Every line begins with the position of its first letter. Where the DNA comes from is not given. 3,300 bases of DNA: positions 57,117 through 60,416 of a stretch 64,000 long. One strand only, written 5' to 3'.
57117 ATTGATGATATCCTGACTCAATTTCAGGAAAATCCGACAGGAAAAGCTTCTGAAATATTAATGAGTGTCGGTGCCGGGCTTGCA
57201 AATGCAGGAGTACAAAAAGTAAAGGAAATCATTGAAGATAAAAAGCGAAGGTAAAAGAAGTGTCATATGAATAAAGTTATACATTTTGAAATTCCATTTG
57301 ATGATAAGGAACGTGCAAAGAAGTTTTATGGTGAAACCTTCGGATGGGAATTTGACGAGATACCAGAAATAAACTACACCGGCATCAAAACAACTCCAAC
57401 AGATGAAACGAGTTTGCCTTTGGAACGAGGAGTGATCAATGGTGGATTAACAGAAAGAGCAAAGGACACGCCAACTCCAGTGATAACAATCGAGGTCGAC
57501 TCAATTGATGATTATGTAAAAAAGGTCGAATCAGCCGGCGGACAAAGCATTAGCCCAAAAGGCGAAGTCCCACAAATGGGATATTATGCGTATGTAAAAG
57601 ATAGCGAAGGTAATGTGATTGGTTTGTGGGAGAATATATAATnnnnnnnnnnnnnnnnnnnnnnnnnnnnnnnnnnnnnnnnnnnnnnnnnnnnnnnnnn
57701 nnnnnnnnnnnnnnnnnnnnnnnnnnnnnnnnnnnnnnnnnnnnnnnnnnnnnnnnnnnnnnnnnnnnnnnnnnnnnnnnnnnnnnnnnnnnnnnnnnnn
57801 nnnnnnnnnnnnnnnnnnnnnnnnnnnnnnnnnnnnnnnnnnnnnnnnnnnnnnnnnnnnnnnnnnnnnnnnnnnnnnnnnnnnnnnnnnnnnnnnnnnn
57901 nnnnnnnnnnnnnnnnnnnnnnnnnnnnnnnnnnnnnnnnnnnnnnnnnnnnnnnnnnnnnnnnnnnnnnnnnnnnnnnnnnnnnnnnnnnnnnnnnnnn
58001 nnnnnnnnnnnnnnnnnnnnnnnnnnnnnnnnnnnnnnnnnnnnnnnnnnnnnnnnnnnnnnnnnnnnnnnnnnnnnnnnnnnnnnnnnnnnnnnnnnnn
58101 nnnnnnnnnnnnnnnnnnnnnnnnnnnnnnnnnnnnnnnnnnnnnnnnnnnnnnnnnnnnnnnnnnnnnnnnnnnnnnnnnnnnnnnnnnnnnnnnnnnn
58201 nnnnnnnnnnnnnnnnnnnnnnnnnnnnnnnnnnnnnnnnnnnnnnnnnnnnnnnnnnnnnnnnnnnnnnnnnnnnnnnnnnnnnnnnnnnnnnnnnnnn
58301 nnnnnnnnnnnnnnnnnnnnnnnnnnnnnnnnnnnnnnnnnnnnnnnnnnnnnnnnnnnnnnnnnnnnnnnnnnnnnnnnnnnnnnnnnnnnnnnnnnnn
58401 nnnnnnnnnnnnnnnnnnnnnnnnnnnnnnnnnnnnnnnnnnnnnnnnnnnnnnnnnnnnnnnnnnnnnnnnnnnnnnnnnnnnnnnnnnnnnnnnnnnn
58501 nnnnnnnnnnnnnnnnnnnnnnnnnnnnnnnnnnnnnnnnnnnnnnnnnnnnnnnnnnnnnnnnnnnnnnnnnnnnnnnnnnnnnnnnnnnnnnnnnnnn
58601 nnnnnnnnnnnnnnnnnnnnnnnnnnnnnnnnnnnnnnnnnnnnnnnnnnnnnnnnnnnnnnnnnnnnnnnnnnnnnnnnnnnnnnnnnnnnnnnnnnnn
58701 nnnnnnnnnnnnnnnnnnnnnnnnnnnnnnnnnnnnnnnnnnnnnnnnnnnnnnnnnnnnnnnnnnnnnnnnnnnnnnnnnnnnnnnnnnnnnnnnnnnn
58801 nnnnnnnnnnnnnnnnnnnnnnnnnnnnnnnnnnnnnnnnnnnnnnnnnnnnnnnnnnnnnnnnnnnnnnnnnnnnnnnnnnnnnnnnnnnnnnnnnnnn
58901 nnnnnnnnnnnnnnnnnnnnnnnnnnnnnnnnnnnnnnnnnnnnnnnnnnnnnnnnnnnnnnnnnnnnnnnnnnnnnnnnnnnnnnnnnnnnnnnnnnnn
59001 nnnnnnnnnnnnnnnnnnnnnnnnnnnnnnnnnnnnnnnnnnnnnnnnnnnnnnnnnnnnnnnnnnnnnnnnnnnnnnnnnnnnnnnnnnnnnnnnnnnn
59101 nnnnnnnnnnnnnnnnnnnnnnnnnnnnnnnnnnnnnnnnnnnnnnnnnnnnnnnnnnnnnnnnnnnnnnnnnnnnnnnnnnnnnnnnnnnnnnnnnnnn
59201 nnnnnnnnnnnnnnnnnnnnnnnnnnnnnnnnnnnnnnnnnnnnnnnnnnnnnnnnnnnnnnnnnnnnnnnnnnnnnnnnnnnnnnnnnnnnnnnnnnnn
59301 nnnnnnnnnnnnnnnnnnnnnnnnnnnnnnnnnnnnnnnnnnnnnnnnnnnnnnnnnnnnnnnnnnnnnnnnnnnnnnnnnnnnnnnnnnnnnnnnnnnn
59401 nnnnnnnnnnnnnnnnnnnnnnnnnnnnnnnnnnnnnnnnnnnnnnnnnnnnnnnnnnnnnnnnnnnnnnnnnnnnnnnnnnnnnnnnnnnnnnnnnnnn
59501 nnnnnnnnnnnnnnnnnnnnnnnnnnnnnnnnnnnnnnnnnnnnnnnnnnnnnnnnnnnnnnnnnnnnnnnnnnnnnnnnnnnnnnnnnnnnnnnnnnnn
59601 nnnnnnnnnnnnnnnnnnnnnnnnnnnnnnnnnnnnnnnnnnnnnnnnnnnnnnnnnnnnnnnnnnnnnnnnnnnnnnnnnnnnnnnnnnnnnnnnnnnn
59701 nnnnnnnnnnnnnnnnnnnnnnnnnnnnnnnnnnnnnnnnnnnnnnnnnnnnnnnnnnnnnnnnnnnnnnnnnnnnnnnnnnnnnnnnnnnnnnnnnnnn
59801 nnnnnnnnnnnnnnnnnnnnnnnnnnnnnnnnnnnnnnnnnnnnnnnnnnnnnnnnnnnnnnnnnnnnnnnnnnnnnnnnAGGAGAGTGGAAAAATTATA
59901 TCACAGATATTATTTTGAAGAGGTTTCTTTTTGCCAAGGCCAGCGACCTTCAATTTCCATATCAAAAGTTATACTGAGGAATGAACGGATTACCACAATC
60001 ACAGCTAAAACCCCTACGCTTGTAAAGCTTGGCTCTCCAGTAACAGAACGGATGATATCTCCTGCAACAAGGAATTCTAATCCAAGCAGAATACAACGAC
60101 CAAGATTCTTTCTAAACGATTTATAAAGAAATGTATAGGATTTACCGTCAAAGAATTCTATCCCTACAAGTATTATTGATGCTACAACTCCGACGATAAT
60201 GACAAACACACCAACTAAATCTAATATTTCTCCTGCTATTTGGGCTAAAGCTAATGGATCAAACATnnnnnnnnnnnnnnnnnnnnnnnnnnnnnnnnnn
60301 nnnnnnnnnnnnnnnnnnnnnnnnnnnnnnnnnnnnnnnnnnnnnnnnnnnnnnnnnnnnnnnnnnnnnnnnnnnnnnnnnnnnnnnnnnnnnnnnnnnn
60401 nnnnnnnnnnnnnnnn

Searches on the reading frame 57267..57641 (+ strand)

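Call 7: search_protein_families(library=pfam, proteins=[window:57267-57641:+], max_evalue=0.01)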
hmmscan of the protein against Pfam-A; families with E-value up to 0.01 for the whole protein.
window:57267-57641:+ (124 aa): 3 families
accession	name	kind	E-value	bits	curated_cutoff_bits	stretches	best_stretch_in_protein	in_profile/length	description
PF22677.2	Ble-like_N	-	7.8e-14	51.6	24.5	1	3-42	1-40/41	Bleomycin resistance protein-like N-terminal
PF00903.31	Glyoxalase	-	5.3e-09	37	20.6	1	4-118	2-119/121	Glyoxalase/Bleomycin resistance protein/Dioxygenase superfamily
PF18029.7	Glyoxalase_6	-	0.0099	17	23.6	0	12-118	7-103/106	Glyoxalase-like domain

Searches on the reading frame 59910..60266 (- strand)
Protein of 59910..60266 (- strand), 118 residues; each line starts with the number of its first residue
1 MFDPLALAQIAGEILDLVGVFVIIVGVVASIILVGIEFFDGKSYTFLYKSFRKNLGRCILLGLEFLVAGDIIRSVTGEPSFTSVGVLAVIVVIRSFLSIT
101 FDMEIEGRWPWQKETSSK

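Call 7: search_protein_families(library=pfam, proteins=[window:59910-60266:-], max_evalue=0.01)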
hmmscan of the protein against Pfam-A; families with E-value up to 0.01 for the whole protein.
window:59910-60266:- (118 aa): 1 family
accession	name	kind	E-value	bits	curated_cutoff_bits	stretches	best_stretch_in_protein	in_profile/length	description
PF07784.16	DUF1622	-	3.6e-21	75.3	24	1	26-105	1-78/78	Protein of unknown function (DUF1622)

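Call 8: search_protein_families(library=ncbifam, proteins=[window:59910-60266:-], max_evalue=0.01)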
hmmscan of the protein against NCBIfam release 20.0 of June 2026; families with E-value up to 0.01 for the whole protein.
window:59910-60266:- (118 aa): 0 families
